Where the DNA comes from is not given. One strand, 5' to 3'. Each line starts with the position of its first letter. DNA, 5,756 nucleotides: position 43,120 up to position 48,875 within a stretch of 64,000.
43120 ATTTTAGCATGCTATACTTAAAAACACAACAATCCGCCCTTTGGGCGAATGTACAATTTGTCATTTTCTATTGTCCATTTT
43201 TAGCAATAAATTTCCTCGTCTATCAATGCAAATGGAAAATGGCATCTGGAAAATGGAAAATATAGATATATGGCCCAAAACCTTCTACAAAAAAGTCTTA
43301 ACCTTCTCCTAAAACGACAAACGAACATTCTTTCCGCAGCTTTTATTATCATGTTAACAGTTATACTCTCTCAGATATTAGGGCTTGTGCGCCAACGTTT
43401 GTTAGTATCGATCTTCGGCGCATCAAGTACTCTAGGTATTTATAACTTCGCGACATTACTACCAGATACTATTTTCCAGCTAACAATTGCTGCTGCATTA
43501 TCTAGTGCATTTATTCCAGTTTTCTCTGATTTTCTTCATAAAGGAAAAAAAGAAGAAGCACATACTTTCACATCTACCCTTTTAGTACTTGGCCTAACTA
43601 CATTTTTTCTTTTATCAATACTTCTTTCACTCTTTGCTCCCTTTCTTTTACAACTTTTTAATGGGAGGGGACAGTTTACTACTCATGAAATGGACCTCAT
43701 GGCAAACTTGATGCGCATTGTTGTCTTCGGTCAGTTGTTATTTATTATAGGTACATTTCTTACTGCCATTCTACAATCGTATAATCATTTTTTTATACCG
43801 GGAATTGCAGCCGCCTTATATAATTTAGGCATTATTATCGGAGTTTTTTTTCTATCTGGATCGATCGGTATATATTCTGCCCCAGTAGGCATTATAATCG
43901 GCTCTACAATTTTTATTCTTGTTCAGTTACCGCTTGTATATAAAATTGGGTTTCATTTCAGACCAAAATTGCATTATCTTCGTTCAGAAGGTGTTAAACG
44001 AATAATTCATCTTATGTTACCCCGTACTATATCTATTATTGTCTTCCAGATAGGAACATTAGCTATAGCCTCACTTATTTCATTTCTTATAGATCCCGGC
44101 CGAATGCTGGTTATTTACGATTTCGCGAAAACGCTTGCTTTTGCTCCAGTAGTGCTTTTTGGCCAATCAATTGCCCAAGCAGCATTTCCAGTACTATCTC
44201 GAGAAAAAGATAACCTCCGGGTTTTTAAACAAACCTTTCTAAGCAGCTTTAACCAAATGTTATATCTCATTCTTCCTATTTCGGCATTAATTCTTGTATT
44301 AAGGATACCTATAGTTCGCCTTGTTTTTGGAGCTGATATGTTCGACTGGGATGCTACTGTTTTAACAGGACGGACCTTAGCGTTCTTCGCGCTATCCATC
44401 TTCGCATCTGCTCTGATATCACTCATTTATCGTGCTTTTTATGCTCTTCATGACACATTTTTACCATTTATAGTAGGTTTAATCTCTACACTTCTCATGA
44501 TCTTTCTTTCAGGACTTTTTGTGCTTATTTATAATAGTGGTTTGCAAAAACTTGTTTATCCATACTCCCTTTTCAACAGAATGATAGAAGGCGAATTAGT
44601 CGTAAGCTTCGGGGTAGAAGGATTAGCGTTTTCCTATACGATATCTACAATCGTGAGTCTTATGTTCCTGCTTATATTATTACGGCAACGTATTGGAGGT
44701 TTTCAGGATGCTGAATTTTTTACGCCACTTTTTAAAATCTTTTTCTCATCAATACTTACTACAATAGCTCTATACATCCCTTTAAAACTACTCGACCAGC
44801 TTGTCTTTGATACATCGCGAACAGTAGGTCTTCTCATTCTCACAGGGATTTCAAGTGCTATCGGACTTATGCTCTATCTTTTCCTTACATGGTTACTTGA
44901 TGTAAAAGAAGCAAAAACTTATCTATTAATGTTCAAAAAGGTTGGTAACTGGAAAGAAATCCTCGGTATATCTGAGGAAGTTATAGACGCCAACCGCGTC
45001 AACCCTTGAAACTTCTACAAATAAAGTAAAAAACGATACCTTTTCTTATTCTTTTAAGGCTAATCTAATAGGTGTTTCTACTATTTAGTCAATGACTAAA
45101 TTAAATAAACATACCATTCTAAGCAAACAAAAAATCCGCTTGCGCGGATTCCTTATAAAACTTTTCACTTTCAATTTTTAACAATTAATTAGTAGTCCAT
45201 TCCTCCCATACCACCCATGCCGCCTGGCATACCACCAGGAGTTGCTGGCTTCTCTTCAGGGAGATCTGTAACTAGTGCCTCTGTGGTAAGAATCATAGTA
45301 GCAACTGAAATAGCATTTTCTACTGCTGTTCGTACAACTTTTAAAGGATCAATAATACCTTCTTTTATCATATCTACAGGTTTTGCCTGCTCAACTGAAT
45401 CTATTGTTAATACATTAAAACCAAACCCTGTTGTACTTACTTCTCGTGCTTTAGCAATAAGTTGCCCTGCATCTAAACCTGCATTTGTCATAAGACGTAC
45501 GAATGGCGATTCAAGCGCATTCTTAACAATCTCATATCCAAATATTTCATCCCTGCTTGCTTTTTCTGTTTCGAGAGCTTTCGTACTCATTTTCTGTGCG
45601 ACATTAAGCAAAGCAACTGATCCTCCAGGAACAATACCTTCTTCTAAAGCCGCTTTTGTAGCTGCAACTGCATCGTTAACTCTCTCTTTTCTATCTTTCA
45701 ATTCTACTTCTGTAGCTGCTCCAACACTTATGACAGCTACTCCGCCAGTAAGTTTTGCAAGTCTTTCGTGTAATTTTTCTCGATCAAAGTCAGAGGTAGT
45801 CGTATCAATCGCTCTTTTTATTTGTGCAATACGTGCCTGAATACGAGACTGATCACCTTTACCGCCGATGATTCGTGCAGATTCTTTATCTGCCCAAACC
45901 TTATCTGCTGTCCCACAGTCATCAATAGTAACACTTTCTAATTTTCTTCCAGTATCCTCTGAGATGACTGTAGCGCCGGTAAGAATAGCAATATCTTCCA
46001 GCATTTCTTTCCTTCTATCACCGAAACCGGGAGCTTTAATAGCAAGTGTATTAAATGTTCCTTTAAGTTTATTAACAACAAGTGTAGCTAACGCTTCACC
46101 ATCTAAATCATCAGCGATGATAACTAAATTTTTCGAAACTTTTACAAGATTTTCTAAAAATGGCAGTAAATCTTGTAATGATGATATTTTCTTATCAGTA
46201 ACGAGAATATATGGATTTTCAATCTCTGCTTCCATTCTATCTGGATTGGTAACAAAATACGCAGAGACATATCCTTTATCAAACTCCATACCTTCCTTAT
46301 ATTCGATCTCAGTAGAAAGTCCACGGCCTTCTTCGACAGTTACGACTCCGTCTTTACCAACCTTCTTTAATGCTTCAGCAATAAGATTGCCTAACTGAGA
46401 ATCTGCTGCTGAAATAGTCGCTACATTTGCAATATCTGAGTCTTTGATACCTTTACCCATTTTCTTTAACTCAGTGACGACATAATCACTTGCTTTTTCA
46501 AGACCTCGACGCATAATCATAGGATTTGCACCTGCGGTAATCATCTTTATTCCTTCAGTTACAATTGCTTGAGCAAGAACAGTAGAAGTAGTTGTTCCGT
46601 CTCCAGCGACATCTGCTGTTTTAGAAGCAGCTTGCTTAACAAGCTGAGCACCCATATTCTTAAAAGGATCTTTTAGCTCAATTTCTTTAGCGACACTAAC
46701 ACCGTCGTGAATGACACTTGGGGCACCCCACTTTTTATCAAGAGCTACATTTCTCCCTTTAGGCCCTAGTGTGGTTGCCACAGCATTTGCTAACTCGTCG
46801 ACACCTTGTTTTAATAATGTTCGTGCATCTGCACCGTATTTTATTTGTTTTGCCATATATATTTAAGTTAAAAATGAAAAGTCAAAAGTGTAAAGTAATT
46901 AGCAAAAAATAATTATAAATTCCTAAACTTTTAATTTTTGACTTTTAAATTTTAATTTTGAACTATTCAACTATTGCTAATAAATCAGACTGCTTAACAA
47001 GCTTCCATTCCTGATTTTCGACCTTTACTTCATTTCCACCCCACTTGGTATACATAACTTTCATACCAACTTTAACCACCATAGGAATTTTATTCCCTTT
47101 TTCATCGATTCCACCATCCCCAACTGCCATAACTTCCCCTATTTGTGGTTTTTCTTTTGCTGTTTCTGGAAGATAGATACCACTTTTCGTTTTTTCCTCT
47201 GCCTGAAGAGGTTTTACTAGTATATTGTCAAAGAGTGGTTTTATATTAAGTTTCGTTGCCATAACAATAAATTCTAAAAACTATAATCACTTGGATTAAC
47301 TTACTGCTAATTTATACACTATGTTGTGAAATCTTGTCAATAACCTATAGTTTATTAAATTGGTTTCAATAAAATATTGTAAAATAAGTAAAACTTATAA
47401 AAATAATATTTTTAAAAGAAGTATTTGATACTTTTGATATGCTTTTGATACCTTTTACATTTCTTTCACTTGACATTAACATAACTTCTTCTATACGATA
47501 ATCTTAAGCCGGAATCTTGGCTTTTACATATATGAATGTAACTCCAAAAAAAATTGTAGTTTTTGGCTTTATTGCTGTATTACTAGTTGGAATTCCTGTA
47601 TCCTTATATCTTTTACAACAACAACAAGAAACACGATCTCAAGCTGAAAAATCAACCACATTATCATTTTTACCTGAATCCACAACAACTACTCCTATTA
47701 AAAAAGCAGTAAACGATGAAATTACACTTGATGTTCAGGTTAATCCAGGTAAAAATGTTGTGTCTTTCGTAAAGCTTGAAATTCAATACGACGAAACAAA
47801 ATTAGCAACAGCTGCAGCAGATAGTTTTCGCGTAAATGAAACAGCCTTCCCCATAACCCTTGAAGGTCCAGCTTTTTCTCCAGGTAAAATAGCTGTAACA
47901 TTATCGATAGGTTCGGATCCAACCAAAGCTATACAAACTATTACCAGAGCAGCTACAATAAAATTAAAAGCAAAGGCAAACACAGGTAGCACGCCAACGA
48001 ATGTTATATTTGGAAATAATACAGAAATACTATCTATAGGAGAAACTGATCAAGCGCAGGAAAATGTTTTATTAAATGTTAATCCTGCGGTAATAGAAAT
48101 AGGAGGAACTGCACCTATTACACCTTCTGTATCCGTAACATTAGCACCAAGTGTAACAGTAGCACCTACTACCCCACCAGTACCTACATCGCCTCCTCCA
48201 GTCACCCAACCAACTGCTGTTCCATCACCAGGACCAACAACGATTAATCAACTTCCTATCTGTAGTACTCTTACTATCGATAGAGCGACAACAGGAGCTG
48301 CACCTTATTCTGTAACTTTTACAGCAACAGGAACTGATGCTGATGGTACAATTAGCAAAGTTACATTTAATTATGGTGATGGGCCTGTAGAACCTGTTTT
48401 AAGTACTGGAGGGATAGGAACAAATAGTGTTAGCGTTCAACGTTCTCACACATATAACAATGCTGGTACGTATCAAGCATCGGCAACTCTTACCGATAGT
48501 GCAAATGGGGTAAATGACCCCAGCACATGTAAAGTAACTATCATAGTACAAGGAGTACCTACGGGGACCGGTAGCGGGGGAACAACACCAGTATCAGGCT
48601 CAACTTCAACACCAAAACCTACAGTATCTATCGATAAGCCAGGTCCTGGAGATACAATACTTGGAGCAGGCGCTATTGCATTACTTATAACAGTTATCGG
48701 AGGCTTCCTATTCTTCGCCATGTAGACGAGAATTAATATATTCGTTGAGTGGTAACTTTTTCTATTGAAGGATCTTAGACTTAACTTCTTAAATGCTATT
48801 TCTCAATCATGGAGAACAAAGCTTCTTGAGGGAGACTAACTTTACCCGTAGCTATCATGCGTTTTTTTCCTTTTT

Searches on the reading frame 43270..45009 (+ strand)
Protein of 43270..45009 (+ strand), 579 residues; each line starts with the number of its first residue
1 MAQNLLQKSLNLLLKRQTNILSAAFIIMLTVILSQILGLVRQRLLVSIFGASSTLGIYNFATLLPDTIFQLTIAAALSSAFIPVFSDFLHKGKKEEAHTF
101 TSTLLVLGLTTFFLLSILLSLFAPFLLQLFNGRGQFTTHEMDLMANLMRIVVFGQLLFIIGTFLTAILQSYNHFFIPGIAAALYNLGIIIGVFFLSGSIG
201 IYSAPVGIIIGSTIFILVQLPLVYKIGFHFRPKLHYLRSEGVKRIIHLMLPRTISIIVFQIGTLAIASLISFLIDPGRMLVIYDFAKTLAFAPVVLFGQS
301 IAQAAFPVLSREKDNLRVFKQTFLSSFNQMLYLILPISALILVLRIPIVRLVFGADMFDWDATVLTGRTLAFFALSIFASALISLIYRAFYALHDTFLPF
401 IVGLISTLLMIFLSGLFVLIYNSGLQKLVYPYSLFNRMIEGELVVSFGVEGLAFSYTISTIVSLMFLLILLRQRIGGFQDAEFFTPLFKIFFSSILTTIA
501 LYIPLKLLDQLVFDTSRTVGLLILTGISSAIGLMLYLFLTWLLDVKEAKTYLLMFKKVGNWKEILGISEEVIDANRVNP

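Call 105: search_protein_families(library=pfam, proteins=[window:43270-45009:+], max_evalue=0.01)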
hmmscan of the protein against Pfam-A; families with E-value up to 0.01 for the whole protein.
window:43270-45009:+ (579 aa): 3 families
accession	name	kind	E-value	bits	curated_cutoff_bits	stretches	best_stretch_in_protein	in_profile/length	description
PF03023.19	MurJ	-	1.3e-60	205.7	27.4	1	46-503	2-428/451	Lipid II flippase MurJ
PF13440.11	Polysacc_synt_3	-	5.3e-10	39.5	23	1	94-355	40-286/293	Polysaccharide biosynthesis protein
PF01554.23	MatE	-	4.3e-06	26.9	24.9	1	27-182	2-149/161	MatE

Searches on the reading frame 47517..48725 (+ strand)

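Call 105: search_protein_families(library=pfam, proteins=[window:47517-48725:+], max_evalue=0.01)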
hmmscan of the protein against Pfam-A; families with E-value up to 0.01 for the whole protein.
window:47517-48725:+ (402 aa): 2 families
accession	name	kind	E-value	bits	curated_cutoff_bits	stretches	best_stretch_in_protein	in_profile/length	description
PF00801.26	PKD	-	2e-07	31.3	23.5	1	258-337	9-77/80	PKD domain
PF18911.6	PKD_4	-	1.6e-06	28.5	27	1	255-342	9-85/85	PKD domain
